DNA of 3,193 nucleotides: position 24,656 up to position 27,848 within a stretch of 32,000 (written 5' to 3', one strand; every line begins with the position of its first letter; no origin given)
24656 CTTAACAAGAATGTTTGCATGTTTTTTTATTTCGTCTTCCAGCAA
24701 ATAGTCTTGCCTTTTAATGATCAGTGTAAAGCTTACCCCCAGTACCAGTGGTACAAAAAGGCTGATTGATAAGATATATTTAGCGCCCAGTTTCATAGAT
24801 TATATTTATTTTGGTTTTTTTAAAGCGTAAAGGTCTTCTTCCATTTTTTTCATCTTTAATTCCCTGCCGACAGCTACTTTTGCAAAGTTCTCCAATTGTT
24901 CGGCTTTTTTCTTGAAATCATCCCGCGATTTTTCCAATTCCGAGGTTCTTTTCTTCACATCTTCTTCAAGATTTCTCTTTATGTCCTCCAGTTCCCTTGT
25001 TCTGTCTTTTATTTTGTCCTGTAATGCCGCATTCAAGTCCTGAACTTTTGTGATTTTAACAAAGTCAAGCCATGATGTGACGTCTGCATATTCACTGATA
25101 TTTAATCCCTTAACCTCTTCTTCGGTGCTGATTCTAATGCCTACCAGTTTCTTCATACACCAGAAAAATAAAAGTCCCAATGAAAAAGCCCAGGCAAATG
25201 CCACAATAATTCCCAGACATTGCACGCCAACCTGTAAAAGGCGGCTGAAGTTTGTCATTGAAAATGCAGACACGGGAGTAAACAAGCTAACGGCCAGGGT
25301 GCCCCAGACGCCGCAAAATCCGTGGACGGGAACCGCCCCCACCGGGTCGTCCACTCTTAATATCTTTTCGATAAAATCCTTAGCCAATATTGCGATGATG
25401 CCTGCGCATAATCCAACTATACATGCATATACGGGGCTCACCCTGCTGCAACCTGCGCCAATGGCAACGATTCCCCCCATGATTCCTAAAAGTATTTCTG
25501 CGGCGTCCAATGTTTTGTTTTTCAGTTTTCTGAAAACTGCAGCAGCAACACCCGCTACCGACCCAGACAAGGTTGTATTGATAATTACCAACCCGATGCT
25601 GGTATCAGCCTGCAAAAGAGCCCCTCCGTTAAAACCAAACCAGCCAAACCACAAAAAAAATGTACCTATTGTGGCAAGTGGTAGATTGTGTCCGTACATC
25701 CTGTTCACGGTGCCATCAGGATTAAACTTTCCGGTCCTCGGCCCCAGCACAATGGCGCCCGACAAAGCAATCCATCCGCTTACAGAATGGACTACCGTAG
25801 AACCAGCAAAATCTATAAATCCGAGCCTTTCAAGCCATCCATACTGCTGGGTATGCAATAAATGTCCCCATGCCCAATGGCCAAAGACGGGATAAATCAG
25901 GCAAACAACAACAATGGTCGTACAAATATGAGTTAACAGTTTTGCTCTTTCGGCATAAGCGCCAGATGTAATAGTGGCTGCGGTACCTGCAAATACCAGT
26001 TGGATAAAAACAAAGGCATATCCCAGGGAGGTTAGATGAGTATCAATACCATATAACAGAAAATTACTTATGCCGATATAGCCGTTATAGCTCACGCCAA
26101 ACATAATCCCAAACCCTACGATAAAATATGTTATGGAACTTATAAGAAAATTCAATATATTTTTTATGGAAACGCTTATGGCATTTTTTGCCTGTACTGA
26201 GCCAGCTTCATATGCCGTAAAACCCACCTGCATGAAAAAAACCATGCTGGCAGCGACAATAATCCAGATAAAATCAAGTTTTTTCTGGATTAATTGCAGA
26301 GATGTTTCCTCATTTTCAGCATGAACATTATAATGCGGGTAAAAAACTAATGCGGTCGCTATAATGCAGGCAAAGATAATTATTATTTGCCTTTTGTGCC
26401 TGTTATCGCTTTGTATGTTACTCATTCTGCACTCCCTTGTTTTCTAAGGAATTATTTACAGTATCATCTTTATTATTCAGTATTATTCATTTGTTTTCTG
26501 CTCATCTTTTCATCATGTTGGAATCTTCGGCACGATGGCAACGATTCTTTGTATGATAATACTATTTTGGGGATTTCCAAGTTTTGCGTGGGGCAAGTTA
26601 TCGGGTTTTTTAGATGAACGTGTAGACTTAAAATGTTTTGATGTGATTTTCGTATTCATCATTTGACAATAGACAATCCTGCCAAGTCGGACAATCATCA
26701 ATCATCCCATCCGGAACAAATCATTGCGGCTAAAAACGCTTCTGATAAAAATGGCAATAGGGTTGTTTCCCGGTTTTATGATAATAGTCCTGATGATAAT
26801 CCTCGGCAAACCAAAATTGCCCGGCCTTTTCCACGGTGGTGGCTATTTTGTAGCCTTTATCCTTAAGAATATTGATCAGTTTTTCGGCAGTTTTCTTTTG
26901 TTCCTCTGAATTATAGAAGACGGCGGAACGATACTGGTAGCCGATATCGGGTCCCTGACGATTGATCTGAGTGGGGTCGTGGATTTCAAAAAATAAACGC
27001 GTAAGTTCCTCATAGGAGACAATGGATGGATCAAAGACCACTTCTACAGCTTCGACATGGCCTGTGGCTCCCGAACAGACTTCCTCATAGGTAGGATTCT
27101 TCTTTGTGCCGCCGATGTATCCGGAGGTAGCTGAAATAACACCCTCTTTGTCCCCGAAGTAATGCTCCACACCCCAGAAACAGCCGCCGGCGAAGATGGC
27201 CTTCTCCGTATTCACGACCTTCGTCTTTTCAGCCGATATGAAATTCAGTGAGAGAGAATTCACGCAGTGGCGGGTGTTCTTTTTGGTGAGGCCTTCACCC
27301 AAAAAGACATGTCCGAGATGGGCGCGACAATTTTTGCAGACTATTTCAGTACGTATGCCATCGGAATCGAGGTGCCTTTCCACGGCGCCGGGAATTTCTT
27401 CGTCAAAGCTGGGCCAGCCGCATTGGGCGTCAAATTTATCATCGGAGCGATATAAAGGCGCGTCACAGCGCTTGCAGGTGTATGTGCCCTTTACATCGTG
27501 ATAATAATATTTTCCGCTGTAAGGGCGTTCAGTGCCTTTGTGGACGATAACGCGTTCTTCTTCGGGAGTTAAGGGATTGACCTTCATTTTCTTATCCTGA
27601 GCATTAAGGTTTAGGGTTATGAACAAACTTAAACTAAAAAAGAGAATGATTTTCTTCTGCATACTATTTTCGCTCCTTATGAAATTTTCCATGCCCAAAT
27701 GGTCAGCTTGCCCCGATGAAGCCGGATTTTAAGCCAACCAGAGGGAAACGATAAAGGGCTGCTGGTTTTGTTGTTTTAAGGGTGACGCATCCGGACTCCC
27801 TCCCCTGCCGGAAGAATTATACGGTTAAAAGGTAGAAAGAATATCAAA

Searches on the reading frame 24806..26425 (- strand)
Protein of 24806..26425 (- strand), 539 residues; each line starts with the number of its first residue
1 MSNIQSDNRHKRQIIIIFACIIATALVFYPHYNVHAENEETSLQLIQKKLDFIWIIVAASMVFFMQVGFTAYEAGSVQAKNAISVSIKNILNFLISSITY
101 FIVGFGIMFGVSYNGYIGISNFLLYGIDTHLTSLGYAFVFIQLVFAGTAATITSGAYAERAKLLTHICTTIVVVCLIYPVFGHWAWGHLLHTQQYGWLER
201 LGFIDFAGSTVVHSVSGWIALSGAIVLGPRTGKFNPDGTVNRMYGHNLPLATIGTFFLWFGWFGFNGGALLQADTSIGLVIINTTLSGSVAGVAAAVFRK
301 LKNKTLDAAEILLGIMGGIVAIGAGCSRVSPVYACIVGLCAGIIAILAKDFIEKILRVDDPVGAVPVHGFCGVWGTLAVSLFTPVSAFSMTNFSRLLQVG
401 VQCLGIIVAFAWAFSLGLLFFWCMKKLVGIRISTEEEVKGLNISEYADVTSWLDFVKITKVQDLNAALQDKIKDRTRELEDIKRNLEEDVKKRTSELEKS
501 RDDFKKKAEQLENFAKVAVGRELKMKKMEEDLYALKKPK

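Call 5: search_protein_families(library=pfam, proteins=[window:24806-26425:-], max_evalue=0.001)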
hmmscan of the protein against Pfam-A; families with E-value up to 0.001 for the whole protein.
window:24806-26425:- (539 aa): 1 family
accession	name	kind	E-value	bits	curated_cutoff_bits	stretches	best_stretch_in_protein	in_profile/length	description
PF00909.26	Ammonium_transp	-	2.7e-105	352.8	23.2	1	53-449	1-397/399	Ammonium Transporter Family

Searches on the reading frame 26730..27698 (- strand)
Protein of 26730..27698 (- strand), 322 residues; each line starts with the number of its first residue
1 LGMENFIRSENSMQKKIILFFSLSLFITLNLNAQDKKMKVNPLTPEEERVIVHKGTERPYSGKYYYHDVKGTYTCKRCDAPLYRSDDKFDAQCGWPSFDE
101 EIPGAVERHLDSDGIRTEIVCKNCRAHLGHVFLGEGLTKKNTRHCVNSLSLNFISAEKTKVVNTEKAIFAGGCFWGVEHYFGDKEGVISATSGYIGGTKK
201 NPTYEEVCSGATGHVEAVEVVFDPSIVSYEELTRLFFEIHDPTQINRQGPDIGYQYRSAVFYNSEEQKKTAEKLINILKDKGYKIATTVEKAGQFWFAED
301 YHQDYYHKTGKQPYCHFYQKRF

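Call 5: search_protein_families(library=pfam, proteins=[window:26730-27698:-], max_evalue=0.001)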
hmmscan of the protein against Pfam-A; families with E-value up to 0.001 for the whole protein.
window:26730-27698:- (322 aa): 2 families
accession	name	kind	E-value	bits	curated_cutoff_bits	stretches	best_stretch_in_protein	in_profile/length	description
PF01625.27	PMSR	-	2.5e-64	216.6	23.7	1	166-316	1-153/153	Peptide methionine sulfoxide reductase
PF01641.26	SelR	-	8.9e-42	142.2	24.9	1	43-154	1-115/116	SelR domain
